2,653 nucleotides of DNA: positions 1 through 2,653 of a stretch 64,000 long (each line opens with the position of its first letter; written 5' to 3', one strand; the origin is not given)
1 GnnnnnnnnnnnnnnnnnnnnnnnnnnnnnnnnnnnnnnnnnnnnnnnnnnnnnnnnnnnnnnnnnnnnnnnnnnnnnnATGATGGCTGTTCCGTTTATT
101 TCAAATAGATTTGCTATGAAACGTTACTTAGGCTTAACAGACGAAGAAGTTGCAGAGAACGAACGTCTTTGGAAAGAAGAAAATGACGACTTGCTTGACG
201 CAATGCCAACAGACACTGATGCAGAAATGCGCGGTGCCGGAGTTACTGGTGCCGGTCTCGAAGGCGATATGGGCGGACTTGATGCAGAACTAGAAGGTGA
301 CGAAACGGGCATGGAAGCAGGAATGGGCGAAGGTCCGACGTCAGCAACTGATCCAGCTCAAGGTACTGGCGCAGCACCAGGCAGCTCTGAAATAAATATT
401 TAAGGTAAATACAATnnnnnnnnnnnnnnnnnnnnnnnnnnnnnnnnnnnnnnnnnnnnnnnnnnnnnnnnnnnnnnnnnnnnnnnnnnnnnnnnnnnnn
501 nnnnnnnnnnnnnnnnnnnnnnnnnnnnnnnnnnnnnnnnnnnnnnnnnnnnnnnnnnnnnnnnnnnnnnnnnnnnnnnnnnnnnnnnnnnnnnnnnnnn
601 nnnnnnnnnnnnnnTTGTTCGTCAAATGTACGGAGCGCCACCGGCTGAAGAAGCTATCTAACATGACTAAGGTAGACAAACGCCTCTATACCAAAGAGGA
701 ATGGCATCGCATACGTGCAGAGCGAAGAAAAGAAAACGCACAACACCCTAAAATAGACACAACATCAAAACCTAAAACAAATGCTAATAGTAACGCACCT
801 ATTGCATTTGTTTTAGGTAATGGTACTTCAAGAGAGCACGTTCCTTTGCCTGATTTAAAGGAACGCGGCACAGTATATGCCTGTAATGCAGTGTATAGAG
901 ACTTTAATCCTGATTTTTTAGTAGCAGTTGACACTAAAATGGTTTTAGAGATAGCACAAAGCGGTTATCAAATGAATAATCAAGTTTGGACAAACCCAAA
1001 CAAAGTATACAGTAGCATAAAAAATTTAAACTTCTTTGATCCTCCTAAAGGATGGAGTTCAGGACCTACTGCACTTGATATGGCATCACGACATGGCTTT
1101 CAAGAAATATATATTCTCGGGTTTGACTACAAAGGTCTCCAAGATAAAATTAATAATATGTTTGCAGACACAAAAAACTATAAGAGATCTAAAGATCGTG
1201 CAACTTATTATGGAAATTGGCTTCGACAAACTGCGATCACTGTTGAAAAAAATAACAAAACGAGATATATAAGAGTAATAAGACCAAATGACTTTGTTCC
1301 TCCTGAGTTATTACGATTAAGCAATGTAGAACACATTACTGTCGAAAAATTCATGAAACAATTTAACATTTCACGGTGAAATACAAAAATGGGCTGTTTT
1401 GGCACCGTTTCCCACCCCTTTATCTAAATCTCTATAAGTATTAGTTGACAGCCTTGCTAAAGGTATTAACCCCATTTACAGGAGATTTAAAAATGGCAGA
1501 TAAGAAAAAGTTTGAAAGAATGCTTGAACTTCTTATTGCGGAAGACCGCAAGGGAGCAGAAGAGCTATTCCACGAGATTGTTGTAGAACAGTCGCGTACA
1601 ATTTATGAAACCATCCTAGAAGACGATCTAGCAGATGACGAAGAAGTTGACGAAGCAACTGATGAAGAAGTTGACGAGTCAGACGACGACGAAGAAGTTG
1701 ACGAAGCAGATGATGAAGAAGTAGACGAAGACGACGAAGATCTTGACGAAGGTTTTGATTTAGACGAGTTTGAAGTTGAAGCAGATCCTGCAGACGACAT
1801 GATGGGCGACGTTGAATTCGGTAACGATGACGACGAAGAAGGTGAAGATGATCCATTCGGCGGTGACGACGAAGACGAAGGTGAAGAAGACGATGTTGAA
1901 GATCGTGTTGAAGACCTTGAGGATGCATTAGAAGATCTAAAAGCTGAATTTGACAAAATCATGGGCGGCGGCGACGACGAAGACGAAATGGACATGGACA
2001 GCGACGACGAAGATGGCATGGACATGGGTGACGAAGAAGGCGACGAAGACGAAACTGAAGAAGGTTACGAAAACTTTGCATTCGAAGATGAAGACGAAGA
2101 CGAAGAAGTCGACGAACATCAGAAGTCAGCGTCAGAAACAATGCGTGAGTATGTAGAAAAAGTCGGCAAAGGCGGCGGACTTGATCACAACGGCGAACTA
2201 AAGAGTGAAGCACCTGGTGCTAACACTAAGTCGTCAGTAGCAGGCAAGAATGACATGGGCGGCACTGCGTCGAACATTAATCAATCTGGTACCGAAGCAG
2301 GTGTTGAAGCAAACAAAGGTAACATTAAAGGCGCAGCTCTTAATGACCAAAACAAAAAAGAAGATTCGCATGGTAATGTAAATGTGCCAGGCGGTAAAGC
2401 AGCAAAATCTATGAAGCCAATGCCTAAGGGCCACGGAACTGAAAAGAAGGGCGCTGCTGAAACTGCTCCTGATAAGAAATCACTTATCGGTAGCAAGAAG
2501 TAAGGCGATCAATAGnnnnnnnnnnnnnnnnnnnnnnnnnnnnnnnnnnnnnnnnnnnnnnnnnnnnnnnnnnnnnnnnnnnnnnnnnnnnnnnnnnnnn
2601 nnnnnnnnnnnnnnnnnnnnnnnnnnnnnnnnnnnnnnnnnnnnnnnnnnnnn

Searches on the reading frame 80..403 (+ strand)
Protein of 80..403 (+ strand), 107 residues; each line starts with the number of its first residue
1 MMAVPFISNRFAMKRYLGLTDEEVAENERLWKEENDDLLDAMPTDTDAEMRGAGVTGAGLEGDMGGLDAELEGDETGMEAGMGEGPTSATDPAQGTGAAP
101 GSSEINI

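Call 87: search_protein_families(library=pfam, alignment_id=A6, max_evalue=0.01)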
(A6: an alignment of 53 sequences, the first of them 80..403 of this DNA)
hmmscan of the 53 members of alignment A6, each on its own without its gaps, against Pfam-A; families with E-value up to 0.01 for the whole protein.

A. member 1, window:80-403:+ (107 aa): 1 family
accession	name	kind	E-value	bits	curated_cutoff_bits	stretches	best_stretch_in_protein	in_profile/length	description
PF07230.16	Portal_T4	-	0.00085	18.6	22.9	1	6-34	405-433/433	Bacteriophage T4-like portal protein (Gp20)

B. families by the number of members that match (of 53 scanned): 13 families
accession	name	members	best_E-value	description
PF20530.3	DUF6745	7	2.3e-11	Domain of unknown function (DUF6745)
PF08722.17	Tn7_TnsA-like_N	1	2.9e-22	TnsA-like endonuclease N terminal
PF20274.4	cREC_REC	1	2.8e-20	Cyclic-phosphate processing Receiver domain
PF17482.7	Phage_sheath_1C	1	1.4e-14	Phage tail sheath C-terminal domain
PF13619.11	KTSC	1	9.9e-07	KTSC domain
PF25443.1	ANG-1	1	0.00013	ANG-1-like domain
PF18877.6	SSSPR-51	1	0.00052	SSSPR-51 domain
PF07230.16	Portal_T4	1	0.00085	Bacteriophage T4-like portal protein (Gp20)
PF00320.33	GATA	1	0.001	GATA zinc finger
PF25196.1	DPC4_C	1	0.0036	Diatom pyrenoid component 4 C-terminal motif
PF07202.18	Tcp10_C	1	0.0043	T-complex protein 10 C-terminus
PF03997.17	VPS28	1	0.0097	VPS28 protein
PF20222.3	DUF6581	1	0.0098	Family of unknown function (DUF6581)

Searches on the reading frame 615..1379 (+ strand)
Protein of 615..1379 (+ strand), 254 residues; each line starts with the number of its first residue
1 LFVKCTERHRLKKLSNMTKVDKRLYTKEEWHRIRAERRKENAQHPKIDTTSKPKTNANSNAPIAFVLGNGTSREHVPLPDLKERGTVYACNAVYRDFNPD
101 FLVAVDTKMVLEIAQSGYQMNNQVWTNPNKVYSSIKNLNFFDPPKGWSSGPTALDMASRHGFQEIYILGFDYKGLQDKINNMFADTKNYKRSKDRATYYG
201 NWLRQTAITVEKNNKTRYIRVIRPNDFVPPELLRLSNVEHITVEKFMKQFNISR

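Call 28: search_protein_families(library=pfam, proteins=[window:615-1379:+], max_evalue=0.01)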
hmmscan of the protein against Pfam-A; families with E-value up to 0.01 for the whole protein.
window:615-1379:+ (254 aa): 1 family
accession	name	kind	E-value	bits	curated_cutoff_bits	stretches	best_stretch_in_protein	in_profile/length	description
PF01973.23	MptE-like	-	0.0091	16.2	34.6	0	136-172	113-166/171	6-hydroxymethylpterin diphosphokinase MptE-like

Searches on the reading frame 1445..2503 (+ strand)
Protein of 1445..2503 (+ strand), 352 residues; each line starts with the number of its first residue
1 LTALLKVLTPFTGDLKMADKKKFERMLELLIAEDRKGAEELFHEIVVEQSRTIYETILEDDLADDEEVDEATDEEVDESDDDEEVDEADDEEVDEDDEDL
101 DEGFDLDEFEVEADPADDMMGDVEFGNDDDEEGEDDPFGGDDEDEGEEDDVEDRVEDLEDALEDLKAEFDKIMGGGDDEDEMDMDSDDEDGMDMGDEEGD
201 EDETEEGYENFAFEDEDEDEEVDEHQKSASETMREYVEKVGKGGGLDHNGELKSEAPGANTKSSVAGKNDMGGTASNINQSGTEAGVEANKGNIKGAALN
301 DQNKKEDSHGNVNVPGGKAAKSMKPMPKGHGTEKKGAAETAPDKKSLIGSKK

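Call 58: search_protein_families(library=pfam, proteins=[window:1445-2503:+], max_evalue=0.01)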
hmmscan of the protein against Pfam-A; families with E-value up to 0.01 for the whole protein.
window:1445-2503:+ (352 aa): 1 family
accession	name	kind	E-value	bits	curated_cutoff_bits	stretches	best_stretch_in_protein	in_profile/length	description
PF16526.10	CLZ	-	0.0088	16.9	26.7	1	143-174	21-52/71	C-terminal leucine zipper domain of cyclic nucleotide-gated channels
